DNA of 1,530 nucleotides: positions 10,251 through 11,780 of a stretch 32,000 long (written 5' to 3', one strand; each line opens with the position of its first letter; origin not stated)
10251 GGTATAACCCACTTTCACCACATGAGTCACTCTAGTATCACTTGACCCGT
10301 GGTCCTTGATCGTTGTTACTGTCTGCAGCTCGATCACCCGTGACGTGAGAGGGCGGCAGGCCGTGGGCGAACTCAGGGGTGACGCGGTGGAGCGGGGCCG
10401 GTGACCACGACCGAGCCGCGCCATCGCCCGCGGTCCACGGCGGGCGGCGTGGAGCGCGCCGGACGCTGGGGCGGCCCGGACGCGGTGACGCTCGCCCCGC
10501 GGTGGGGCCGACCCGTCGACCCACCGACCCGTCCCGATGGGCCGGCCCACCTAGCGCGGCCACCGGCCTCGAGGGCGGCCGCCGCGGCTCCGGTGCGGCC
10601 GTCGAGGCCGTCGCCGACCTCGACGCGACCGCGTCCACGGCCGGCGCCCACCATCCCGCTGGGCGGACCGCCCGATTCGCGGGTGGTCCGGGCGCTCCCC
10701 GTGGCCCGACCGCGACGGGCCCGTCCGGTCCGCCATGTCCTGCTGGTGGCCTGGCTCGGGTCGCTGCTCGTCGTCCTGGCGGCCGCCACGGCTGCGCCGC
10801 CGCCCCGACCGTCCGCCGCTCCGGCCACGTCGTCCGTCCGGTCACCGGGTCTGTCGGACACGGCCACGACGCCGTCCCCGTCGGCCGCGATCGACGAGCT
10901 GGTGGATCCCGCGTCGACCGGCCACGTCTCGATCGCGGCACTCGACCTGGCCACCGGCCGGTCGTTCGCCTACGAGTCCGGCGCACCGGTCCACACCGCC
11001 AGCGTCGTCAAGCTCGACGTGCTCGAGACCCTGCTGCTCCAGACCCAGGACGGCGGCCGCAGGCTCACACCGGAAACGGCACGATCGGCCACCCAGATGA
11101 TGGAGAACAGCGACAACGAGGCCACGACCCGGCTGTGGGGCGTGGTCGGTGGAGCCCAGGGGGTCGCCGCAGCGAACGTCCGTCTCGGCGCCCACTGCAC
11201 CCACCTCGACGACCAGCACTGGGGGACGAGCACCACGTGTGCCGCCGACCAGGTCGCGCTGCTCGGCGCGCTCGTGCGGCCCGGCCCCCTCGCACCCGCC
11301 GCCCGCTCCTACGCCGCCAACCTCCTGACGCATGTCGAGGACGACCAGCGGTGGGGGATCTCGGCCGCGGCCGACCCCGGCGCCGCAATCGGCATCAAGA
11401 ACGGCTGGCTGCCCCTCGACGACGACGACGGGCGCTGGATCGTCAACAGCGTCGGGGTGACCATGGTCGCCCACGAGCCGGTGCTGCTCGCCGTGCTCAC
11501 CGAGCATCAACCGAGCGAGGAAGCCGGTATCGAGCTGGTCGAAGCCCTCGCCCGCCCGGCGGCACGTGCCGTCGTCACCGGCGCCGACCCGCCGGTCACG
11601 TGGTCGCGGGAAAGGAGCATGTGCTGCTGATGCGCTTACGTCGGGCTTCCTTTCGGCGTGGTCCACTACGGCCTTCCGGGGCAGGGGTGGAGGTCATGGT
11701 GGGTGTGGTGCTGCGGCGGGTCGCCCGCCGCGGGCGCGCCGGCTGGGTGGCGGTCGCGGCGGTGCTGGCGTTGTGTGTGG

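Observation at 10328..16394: A 56-bp inverted-repeat pair (52/56 identical) brackets a 6-kb module of two convergent operons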

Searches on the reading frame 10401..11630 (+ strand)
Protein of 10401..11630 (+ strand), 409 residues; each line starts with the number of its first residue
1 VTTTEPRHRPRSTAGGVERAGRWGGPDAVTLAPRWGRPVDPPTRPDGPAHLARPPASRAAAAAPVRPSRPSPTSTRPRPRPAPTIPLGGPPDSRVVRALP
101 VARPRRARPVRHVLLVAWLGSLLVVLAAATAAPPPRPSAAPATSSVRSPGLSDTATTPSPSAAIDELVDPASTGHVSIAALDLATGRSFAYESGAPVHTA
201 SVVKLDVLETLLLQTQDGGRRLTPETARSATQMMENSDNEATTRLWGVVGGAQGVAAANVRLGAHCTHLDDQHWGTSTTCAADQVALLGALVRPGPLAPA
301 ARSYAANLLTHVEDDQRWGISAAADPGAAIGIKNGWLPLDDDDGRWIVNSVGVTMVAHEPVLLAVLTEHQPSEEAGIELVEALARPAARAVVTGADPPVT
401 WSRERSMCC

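Call 13: search_protein_families(library=pfam, proteins=[window:10401-11630:+], max_evalue=0.01)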
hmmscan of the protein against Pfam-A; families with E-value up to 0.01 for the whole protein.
window:10401-11630:+ (409 aa): 1 family
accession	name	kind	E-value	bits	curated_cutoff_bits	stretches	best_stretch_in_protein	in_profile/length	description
PF13354.11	Beta-lactamase2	-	5.1e-14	52.6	22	1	230-367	79-214/214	Beta-lactamase enzyme family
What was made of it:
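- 10401..11630 (+): Membrane-anchored beta-lactamase-fold serine hydrolase. The start MTTTEPR... is conserved. Pfam PF13354, E 5e-14 (call 13).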

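Call 19: find_homologous_proteins(query=window:10401-11630:+)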
Query window:10401-11630:+ (409 aa): 133 proteins with E <= 0.001 among 8000 candidates; the best 120 are listed.
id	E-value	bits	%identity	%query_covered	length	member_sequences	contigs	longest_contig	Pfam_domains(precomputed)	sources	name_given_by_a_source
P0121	1.1e-184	633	100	72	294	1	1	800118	PF13354.13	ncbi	-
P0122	1.8e-159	550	73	96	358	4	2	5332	PF13354.13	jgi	jgi:hypothetical protein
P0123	5.8e-146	505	65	97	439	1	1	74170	PF13354.13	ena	-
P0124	2.4e-144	500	81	70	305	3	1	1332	PF13354.13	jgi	jgi:beta-lactamase family protein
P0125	2.6e-141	490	86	63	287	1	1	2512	PF13354.13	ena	-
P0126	4.4e-133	463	78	69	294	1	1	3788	PF13354.13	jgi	jgi:hypothetical protein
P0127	3.7e-131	456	76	67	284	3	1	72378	PF13354.13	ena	-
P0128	5.6e-131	456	79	56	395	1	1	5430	PF13354.13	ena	-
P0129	3.2e-130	453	86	54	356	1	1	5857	PF13354.13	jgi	-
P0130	2.8e-123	431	86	56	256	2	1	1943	PF13354.13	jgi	jgi:hypothetical protein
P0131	2.1e-116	408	83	56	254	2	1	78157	PF13354.13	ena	-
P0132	1.7e-115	405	82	56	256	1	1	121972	PF13354.13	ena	-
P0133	4.8e-115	403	83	55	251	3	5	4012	PF13354.13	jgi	jgi:hypothetical protein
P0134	3.2e-109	384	72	56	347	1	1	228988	PF13354.13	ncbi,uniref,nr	ncbi:serine hydrolase [Actinomycetospora sp. TBRC 11914]|uniref:serine hydrolase n=1 Tax=Actinomycet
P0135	1.7e-103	365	72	60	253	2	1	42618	PF13354.13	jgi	jgi:hypothetical protein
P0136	4.1e-99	351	44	10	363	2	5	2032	PF13354.13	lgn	-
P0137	1.6e-97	346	66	65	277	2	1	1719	PF13354.13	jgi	jgi:beta-lactamase class A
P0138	5.1e-83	298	58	65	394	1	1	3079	PF13354.13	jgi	jgi:beta-lactamase class A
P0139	8.2e-77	277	59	56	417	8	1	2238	PF13354.13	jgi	jgi:beta-lactamase class A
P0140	9.7e-75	271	59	55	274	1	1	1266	PF13354.13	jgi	jgi:beta-lactamase class A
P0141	1.3e-73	267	57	56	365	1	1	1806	PF13354.13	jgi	jgi:beta-lactamase class A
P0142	1.3e-73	267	59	57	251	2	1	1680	PF13354.13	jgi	jgi:beta-lactamase class A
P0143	2.9e-70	256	58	56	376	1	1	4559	PF13354.13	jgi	jgi:beta-lactamase class A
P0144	5.5e-69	252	58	55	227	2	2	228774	PF13354.13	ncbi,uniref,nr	ncbi:serine hydrolase [Actinomycetospora straminea]|uniref:serine hydrolase n=1 Tax=Actinomycetospor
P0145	6.9e-68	248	55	57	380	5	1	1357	PF13354.13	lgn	-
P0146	1.8e-52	197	49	51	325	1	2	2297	PF13354.13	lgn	-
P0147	1.2e-50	191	45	65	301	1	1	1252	PF13354.13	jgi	jgi:beta-lactamase class A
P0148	3.9e-49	186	46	54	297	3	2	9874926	PF13354.13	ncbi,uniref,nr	ncbi:serine hydrolase [Kutzneria albida]|uniref:Beta-lactamase class A catalytic domain-containing p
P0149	6.7e-49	186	45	65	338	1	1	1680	PF13354.13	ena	-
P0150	4.8e-48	183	45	60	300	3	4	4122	PF13354.13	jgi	jgi:beta-lactamase class A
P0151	1.3e-47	181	47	56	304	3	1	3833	PF13354.13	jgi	jgi:beta-lactamase class A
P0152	2.2e-47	181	49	53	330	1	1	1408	PF13354.13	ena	-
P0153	3.5e-47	180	51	51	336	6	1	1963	PF13354.13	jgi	jgi:beta-lactamase class A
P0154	1.8e-46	178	47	54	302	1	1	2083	PF13354.13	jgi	jgi:hypothetical protein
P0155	5.5e-45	173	45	58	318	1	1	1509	PF13354.13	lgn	-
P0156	8.1e-45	172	41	59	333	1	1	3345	PF13354.13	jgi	jgi:hypothetical protein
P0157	1.4e-44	171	46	56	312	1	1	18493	PF13354.13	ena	-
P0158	2.8e-44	170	45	55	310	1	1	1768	PF13354.13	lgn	-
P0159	7.8e-44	169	43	54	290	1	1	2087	PF13354.13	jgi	jgi:Beta-lactamase enzyme family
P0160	3.8e-43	167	45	54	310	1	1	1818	PF13354.13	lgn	-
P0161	4.0e-43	167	43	61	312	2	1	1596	PF13354.13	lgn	-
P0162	8.0e-43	166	46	54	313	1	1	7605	PF13354.13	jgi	jgi:beta-lactamase class A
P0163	2.5e-42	164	46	48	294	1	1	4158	PF13354.13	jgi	jgi:Beta-lactamase enzyme family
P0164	7.8e-42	162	42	63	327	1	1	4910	PF13354.13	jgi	jgi:beta-lactamase class A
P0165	2.2e-41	161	41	61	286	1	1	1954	PF13354.13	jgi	jgi:Beta-lactamase enzyme family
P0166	6.6e-41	159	43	54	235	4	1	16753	PF13354.13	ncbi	ncbi:MAG TPA: serine hydrolase, partial [Streptosporangiaceae bacterium]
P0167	1.2e-40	158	43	52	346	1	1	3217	PF13354.13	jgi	jgi:hypothetical protein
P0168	2.8e-40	157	42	54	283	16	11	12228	PF13354.13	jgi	-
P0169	3.1e-40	157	38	70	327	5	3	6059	PF13354.13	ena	-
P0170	6.4e-40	156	43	52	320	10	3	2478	PF13354.13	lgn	-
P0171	7.3e-40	156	43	52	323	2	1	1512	PF13354.13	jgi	jgi:Beta-lactamase enzyme family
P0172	8.2e-40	156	42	54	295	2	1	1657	PF13354.13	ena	-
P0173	1.1e-39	155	43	52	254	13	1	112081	PF13354.13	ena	-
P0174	3.7e-39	153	39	61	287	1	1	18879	PF13354.13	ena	-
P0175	4.3e-39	153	45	52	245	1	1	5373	PF13354.13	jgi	jgi:hypothetical protein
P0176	4.9e-39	153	43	52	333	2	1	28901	PF13354.13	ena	-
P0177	5.4e-39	153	42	55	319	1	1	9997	PF13354.13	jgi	jgi:Beta-lactamase enzyme family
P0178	7.6e-39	152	46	52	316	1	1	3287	PF13354.13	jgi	jgi:Beta-lactamase enzyme family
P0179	8.0e-39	152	43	52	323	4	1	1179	PF13354.13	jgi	jgi:beta-lactamase class A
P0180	1.3e-38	152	42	52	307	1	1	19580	PF13354.13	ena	-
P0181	1.4e-38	152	41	52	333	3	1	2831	PF13354.13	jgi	jgi:hypothetical protein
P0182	1.6e-38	151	42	52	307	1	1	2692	PF13354.13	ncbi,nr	ncbi:MAG TPA: serine hydrolase [Acidimicrobiales bacterium]|nr:serine hydrolase [Acidimicrobiales ba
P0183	1.6e-38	151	42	52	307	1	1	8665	PF13354.13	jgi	-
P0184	1.8e-38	151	41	52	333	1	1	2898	PF13354.13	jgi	jgi:beta-lactamase class A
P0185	2.0e-38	151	38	61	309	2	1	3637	PF13354.13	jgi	-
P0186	3.3e-38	150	41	52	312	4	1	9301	PF13354.13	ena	-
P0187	4.9e-38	150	45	51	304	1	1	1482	PF13354.13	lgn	-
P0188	5.6e-38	150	42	54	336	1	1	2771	PF13354.13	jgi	jgi:Beta-lactamase enzyme family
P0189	8.1e-38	149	40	62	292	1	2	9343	PF13354.13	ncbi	-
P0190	9.9e-38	149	39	61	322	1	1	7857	PF13354.13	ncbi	ncbi:MAG: serine hydrolase [Streptosporangiaceae bacterium]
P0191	1.0e-37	149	41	58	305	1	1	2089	PF13354.13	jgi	jgi:hypothetical protein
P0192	1.4e-37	148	45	52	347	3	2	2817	PF13354.13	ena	-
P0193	2.5e-37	147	40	65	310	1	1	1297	PF13354.13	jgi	jgi:hypothetical protein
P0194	2.8e-37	147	40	61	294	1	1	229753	PF13354.13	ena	-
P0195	3.3e-37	147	38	66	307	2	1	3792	PF13354.13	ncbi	-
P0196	3.7e-37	147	41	52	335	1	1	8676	PF13354.13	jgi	jgi:beta-lactamase class A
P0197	1.3e-36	145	43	52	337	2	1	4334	PF13354.13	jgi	jgi:beta-lactamase class A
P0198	1.4e-36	145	43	52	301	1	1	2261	PF13354.13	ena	-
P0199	1.9e-36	145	39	64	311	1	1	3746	PF13354.13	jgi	jgi:hypothetical protein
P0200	3.5e-36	144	43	52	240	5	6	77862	PF13354.13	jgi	jgi:beta-lactamase class A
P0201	5.7e-36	143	41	52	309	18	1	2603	PF13354.13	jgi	jgi:Beta-lactamase enzyme family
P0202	6.2e-36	143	43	52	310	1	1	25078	PF13354.13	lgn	-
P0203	6.7e-36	143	41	52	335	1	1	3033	PF13354.13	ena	-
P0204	8.0e-36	142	42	60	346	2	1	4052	PF13354.13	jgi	jgi:Beta-lactamase enzyme family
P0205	8.1e-36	142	43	53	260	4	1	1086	PF13354.13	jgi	jgi:Beta-lactamase enzyme family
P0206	9.3e-36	142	42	52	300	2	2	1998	PF13354.13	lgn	-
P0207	1.8e-35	141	42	52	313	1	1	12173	PF13354.13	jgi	jgi:beta-lactamase class A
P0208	2.3e-35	141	42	52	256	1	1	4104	PF13354.13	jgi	jgi:beta-lactamase class A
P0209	3.1e-35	141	41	52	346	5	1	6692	PF13354.13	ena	-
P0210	3.5e-35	140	41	54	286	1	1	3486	PF13354.13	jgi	jgi:hypothetical protein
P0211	3.9e-35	140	43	52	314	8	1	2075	PF13354.13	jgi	jgi:hypothetical protein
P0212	4.9e-35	140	41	54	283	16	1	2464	PF13354.13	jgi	jgi:beta-lactamase class A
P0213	1.3e-34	138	41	52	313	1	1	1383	PF13354.13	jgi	jgi:beta-lactamase class A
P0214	1.3e-34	138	44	52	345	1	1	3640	PF13354.13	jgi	jgi:hypothetical protein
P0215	2.3e-34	138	42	52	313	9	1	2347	PF13354.13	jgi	-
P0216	2.5e-34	138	41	63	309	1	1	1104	PF13354.13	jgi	jgi:hypothetical protein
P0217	2.7e-34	137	41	52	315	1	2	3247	PF13354.13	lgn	-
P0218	3.2e-34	137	37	66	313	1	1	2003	PF13354.13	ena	-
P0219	4.2e-34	137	42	52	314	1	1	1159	PF13354.13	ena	-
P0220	5.2e-34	137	42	52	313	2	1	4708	PF13354.13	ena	-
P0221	9.7e-34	136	41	52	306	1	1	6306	PF13354.13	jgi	jgi:hypothetical protein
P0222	1.2e-33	135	37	73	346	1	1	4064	PF13354.13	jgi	jgi:Beta-lactamase enzyme family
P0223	1.6e-33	135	42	51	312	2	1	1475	PF13354.13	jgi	jgi:hypothetical protein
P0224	1.8e-33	135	42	52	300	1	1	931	PF13354.13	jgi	jgi:beta-lactamase class A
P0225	2.1e-33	135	42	52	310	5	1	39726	PF13354.13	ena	-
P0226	3.0e-33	134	42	52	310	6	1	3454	PF13354.13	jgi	jgi:hypothetical protein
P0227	4.5e-33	133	41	54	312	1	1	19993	PF13354.13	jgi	jgi:hypothetical protein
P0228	7.6e-33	133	42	51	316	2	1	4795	PF13354.13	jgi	-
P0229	1.3e-32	132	40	60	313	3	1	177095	PF13354.13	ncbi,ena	-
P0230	1.4e-32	132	42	52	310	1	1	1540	PF13354.13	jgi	jgi:Beta-lactamase enzyme family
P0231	1.4e-32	132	39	61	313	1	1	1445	PF13354.13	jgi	jgi:hypothetical protein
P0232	1.7e-32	132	41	52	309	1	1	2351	PF13354.13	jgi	jgi:Beta-lactamase enzyme family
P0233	1.9e-32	131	41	52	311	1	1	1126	PF13354.13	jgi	jgi:hypothetical protein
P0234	2.0e-32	131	41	52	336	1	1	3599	PF13354.13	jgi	jgi:Beta-lactamase enzyme family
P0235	2.8e-32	131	41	52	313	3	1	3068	PF13354.13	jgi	jgi:hypothetical protein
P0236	4.4e-32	130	43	52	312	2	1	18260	PF13354.13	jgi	-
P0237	4.5e-32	130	36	82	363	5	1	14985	PF13354.13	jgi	jgi:beta-lactamase class A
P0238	1.7e-31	128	41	52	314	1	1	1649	PF13354.13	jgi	jgi:hypothetical protein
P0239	2.0e-31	128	41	52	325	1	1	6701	PF13354.13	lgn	-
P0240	2.1e-31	128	40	53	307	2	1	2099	PF13354.13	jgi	jgi:hypothetical protein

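Call 20: find_encoding_contigs(protein=P0121, flank=10000, max_places=3)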
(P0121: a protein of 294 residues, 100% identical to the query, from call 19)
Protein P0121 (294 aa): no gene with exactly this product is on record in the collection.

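Call 21: find_encoding_contigs(protein=P0123, flank=10000, max_places=3)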
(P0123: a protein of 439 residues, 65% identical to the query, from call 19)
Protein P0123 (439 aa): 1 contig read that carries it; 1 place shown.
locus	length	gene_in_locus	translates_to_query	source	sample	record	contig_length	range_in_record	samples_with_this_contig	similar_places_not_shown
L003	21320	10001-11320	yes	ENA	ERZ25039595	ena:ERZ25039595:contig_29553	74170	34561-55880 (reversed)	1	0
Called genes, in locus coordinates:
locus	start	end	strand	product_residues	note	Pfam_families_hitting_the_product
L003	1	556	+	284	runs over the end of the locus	-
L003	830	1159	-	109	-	-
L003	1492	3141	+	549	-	PF03816:LytR_cpsA_psr, PF13399:LytR_C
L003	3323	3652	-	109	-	-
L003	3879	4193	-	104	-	-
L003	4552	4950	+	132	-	-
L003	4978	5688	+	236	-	PF00756:Esterase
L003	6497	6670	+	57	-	-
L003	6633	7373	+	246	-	PF02535:Zip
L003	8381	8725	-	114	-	PF08818:DUF1801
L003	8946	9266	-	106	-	-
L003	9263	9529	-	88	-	-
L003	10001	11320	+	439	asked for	PF13354:Beta-lactamase2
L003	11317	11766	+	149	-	-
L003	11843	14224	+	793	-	PF13191:AAA_16, PF13401:AAA_22 (weak)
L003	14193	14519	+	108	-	PF00196:GerE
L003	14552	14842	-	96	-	PF13239:2TM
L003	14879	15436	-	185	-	PF20589:DUF6790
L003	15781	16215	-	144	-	PF00903:Glyoxalase, PF22677:Ble-like_N (faint)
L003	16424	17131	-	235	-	PF00561:Abhydrolase_1 (faint), PF12697:Abhydrolase_6, PF12146:Hydrolase_4 (weak)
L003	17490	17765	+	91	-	-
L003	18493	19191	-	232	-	PF00857:Isochorismatase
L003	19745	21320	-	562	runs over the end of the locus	PF19953:EACC1, PF00656:Peptidase_C14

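Call 23: find_encoding_contigs(protein=P0122, flank=10000, max_places=3)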
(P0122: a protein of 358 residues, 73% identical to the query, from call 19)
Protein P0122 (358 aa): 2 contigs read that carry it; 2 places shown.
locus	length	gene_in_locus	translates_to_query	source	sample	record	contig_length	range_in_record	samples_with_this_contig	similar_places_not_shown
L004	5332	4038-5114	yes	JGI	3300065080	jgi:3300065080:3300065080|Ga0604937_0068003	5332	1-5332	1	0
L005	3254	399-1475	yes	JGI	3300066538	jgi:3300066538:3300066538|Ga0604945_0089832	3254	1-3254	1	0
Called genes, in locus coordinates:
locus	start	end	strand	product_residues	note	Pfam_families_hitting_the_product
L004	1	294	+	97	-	?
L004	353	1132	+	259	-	PF14023:Bestrophin-like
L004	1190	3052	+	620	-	PF05992:SbmA_BacA, PF06472:ABC_membrane_2, PF00005:ABC_tran, PF13191:AAA_16 (weak)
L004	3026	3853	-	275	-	PF11716:MDMPI_N, PF12867:DinB_2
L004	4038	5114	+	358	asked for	PF13354:Beta-lactamase2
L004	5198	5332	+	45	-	?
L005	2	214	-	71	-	?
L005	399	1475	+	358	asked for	PF13354:Beta-lactamase2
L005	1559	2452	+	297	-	PF02558:ApbA, PF08546:ApbA_C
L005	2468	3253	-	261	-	?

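Call 24: find_encoding_contigs(protein=P0134, flank=10000, max_places=3)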
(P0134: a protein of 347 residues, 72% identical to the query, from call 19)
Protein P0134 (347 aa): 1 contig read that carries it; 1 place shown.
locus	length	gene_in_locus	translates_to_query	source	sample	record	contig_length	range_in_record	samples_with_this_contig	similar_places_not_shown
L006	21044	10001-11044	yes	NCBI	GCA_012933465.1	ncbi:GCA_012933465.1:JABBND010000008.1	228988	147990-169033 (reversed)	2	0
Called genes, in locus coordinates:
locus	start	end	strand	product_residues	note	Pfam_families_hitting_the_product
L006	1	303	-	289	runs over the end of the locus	PF00440:TetR_N, PF13977:TetR_C_6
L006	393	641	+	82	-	PF21006:NHase_beta_N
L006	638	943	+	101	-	PF02211:NHase_beta_C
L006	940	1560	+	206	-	PF02979:NHase_alpha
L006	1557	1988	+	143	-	PF20345:DUF6640 (weak)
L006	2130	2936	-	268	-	PF09339:HTH_IclR, PF01614:IclR_C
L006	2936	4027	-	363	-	PF00300:His_Phos_1 (faint)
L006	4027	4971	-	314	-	PF00903:Glyoxalase, PF13669:Glyoxalase_4 (faint), PF22247:Diox-like_N, PF00903:Glyoxalase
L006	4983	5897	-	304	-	PF00903:Glyoxalase (weak), PF22247:Diox-like_N, PF00903:Glyoxalase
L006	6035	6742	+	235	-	-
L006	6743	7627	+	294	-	PF09339:HTH_IclR, PF12802:MarR_2 (weak), PF25212:HVO_A0114 (weak), PF25213:HVO_A0261_N (weak), PF01614:IclR_C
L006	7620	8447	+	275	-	PF01557:FAA_hydrolase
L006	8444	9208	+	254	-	PF01557:FAA_hydrolase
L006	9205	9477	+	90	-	PF14552:Tautomerase_2, PF01361:Tautomerase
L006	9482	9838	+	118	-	PF13806:Rieske_2 (weak), PF00355:Rieske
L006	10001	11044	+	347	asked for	PF13354:Beta-lactamase2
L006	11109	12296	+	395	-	PF00067:p450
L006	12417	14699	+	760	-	PF00912:Transgly, PF00905:Transpeptidase, PF03793:PASTA (weak)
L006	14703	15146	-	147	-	PF00582:Usp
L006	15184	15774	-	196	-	-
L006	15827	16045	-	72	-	-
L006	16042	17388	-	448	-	PF00355:Rieske, PF19301:LigXa_C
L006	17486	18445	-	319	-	PF09678:Caa3_CtaG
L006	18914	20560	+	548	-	-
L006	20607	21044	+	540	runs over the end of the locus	-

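Call 25: find_encoding_contigs(protein=P0132, flank=10000, max_places=3)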
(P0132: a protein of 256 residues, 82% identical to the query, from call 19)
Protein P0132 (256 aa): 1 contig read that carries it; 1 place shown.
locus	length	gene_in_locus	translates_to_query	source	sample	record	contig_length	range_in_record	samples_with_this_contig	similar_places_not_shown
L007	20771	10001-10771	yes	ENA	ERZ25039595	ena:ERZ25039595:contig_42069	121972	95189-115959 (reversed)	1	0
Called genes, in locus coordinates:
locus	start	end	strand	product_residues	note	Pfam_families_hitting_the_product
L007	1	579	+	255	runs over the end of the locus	PF01022:HTH_5, PF12840:HTH_20, PF08327:AHSA1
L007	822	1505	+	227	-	-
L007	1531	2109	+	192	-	PF00069:Pkinase, PF01636:APH (faint), PF07714:PK_Tyr_Ser-Thr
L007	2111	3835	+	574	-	PF02239:Cytochrom_D1 (faint), PF10282:Lactonase (faint), PF21783:YNCE (faint), PF22494:choice_anch_I (faint), PF24684:Vgb_lyase (faint), PF23381:Beta-prop_IFT122_1st (faint), PF23414:Beta-prop_EML_2 (faint), PF25174:Beta-prop_THOC3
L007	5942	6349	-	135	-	-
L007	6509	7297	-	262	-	-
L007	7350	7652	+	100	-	PF13683:rve_3, PF13333:rve_2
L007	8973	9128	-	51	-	-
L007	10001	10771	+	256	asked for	PF13354:Beta-lactamase2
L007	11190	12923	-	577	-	PF09924:LPG_synthase_C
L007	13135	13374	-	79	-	-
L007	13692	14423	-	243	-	-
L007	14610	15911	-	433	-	PF00756:Esterase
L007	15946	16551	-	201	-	PF09335:VTT_dom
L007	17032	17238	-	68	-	-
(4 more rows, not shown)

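Call 38: find_encoding_contigs(protein=P0128, flank=6000, max_places=3)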
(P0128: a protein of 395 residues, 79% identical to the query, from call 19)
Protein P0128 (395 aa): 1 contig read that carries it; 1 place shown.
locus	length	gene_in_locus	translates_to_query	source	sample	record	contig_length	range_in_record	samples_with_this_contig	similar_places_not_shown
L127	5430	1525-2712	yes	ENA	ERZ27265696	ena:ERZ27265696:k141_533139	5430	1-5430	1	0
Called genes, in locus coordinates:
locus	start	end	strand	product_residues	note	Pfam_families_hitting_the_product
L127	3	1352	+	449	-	?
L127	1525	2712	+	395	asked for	PF13354:Beta-lactamase2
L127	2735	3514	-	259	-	PF11716:MDMPI_N, PF12867:DinB_2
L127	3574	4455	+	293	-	PF02558:ApbA, PF08546:ApbA_C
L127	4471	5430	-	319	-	?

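Call 39: find_encoding_contigs(protein=P0129, flank=6000, max_places=3)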
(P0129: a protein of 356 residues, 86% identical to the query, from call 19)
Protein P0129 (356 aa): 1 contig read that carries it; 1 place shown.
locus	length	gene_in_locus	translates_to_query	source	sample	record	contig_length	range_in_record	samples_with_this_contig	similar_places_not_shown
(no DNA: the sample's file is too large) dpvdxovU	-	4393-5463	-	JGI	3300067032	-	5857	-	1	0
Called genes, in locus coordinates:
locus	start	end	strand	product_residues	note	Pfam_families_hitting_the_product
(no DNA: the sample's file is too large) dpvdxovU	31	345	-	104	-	PF11239:DUF3040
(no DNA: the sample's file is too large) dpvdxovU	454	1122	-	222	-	PF11139:SfLAP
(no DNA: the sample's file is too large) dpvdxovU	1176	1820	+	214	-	PF02371:Transposase_20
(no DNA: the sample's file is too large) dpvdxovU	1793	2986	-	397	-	PF00795:CN_hydrolase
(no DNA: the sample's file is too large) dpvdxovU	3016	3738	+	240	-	PF04542:Sigma70_r2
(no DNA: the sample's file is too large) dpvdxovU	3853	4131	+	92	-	-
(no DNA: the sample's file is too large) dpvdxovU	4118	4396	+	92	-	-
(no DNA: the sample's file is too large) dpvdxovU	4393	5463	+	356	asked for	PF13354:Beta-lactamase2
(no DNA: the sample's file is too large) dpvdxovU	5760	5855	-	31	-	?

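Call 53: find_encoding_contigs(protein=P0247, flank=10000, max_places=4)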
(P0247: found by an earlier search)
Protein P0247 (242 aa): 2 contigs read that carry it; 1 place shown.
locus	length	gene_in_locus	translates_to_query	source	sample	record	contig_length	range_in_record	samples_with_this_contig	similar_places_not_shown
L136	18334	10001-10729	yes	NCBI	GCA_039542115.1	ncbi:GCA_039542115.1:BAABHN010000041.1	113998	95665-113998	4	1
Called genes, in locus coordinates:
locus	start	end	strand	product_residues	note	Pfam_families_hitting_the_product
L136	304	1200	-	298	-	-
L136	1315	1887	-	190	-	-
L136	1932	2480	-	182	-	PF19803:DUF6286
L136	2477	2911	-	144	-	PF03780:Asp23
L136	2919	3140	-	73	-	-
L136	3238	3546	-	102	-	-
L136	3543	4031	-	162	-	PF03780:Asp23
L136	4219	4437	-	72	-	PF09489:CbtB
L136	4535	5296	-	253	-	PF00106:adh_short, PF08659:KR, PF13561:adh_short_C2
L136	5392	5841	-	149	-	-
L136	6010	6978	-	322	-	PF00248:Aldo_ket_red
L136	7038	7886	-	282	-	PF00248:Aldo_ket_red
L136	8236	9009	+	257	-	PF00106:adh_short, PF13561:adh_short_C2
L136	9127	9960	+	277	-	PF21006:NHase_beta_N, PF02211:NHase_beta_C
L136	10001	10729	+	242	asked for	PF02979:NHase_alpha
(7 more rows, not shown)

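Call 62: search_protein_families(library=ncbifam, proteins=[window:10401-11630:+], max_evalue=0.001)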
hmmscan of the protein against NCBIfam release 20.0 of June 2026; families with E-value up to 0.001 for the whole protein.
window:10401-11630:+ (409 aa): 1 family
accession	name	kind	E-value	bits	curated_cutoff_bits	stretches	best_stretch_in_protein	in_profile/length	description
NF033103.1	bla_class_A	equivalog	4.8e-05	22.6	200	0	232-374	94-240/257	class A beta-lactamase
